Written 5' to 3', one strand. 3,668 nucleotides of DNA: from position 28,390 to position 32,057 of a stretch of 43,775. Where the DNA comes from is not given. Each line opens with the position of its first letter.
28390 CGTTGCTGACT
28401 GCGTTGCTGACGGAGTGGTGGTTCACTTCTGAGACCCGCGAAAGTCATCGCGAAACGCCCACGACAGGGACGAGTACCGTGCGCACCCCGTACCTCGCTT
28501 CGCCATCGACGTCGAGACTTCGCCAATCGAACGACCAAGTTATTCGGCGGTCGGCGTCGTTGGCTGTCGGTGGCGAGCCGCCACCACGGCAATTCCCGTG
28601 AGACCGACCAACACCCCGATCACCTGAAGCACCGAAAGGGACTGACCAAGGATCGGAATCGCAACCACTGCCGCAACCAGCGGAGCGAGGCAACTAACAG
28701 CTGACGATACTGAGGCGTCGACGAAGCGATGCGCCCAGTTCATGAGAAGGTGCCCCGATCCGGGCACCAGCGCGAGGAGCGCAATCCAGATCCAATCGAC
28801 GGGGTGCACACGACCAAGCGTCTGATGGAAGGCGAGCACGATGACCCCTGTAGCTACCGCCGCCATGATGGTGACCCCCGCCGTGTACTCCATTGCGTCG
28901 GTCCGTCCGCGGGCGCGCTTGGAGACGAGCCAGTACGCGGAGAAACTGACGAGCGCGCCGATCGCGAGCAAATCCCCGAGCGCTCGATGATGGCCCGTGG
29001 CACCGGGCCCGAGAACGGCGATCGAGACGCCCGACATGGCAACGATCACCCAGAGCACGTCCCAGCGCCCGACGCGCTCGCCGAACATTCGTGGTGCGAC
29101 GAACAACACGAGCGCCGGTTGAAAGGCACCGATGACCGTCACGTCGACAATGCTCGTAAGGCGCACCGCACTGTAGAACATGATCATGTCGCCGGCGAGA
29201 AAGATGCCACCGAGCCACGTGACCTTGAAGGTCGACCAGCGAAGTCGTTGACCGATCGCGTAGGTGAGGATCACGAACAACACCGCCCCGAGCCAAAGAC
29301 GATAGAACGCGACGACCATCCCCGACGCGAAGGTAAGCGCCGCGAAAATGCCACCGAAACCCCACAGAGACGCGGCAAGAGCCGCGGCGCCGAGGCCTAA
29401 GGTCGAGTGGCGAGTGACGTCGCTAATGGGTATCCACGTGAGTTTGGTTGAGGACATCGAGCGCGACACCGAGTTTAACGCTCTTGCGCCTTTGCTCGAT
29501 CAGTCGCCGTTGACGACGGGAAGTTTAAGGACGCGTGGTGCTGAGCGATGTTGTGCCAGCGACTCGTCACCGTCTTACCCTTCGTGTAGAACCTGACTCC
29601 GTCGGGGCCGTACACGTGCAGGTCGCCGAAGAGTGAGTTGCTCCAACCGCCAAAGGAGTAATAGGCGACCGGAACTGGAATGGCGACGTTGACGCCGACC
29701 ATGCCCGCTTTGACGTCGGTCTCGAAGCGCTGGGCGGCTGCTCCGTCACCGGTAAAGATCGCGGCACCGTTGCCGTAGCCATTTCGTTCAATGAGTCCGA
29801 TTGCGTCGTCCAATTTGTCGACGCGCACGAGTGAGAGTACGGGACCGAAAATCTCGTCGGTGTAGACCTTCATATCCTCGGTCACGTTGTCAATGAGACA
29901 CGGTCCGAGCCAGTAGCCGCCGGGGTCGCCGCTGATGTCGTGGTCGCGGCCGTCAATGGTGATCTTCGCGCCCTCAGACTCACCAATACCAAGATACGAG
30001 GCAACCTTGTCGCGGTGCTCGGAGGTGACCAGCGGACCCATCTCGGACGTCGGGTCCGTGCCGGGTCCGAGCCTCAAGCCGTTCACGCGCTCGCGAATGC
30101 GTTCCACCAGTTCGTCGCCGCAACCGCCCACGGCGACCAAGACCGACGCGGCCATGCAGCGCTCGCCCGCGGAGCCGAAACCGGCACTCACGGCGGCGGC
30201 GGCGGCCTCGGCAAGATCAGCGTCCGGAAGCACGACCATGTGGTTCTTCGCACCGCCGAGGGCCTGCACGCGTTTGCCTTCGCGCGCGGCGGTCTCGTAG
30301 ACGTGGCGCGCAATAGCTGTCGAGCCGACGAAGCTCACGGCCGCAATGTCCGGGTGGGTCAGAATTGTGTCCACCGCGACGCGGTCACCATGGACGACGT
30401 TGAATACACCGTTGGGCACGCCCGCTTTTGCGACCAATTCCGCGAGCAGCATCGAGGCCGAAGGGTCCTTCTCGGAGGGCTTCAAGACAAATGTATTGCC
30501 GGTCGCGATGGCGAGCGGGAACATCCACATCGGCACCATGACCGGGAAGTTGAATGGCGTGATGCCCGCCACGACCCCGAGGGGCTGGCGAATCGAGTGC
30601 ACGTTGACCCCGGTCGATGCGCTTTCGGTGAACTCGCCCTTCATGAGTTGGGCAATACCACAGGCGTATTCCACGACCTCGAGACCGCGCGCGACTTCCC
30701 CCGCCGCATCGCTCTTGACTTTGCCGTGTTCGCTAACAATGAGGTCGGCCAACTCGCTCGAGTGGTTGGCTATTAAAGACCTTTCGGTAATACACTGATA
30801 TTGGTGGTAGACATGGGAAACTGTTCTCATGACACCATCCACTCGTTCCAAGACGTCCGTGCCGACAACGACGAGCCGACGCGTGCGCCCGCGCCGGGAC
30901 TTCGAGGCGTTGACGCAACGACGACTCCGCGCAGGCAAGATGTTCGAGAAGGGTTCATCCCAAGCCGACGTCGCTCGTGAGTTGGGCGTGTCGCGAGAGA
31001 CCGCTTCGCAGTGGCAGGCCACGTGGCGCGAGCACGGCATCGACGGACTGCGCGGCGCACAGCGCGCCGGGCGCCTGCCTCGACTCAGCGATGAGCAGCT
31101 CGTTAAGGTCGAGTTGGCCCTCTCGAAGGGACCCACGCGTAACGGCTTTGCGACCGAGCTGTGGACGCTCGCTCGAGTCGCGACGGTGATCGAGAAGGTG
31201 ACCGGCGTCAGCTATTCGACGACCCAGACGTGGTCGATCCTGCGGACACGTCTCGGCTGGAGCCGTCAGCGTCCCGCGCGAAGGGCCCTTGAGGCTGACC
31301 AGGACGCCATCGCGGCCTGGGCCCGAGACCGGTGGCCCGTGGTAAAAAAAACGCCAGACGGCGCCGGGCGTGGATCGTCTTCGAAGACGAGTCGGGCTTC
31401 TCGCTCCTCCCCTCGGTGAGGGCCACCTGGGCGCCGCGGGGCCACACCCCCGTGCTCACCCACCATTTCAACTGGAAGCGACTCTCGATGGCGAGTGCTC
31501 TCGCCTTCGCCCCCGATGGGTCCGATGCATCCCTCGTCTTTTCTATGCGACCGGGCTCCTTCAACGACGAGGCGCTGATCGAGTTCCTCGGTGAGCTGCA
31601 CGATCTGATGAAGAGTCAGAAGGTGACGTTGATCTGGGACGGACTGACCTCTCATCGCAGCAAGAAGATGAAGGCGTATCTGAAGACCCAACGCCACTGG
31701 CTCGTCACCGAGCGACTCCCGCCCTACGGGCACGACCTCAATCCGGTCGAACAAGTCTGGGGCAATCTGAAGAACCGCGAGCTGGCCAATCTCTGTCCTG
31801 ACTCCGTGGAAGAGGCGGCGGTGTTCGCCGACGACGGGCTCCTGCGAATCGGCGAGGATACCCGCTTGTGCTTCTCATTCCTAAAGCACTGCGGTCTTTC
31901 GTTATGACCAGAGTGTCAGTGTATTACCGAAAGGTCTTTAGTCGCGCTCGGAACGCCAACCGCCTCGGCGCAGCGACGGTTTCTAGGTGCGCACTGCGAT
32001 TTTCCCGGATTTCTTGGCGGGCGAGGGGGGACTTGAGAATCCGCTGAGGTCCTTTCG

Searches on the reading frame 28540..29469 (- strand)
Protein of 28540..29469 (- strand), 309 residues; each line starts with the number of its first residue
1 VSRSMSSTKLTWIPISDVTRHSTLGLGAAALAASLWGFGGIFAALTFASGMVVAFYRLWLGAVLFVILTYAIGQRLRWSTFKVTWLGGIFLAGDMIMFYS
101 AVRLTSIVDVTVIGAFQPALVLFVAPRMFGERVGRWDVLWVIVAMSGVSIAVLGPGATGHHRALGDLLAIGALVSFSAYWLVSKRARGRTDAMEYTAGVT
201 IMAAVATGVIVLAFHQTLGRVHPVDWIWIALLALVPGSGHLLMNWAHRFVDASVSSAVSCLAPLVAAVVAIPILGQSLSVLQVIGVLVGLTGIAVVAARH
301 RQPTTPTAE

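Call 11: search_protein_families(library=pfam, proteins=[window:28540-29469:-], max_evalue=0.01)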
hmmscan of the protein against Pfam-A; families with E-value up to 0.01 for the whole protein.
window:28540-29469:- (309 aa): 1 family
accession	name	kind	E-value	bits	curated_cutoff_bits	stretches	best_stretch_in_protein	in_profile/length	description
PF00892.27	EamA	-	2.6e-27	96.2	28.2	2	164-296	2-133/135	EamA-like transporter family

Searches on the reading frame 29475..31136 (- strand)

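Call 11: search_protein_families(library=pfam, proteins=[window:29475-31136:-], max_evalue=0.01)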
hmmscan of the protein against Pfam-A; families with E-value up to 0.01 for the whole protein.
window:29475-31136:- (553 aa): 2 families
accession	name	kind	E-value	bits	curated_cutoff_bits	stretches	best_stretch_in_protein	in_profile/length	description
PF00171.27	Aldedh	-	5.4e-122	408.1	23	1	120-523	62-461/461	Aldehyde dehydrogenase family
PF05893.19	LuxC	-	0.00023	20.6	21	1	182-314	85-219/401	Acyl-CoA reductase (LuxC)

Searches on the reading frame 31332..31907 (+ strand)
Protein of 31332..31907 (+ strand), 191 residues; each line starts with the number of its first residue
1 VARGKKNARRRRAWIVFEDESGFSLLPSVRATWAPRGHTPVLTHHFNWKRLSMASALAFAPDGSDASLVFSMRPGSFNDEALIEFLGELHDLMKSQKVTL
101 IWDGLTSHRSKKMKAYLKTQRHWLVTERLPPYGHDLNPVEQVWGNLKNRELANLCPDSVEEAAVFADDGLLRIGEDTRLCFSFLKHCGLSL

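Call 11: search_protein_families(library=pfam, proteins=[window:31332-31907:+], max_evalue=0.01)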
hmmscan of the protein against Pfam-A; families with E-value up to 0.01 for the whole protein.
window:31332-31907:+ (191 aa): 1 family
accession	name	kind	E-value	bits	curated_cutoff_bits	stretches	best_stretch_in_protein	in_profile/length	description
PF13358.12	DDE_3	-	1.4e-24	87.1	28.6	1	15-152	2-135/146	DDE superfamily endonuclease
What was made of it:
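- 30829..31907 (+): IS630-family transposase in two overlapping frames (HTH_33-type N-terminus and DDE_3 catalytic part). It abuts the outer side of unit A and so obscures the original chromosomal flank. DDE_3 hit for 31332-31907 (call 11).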
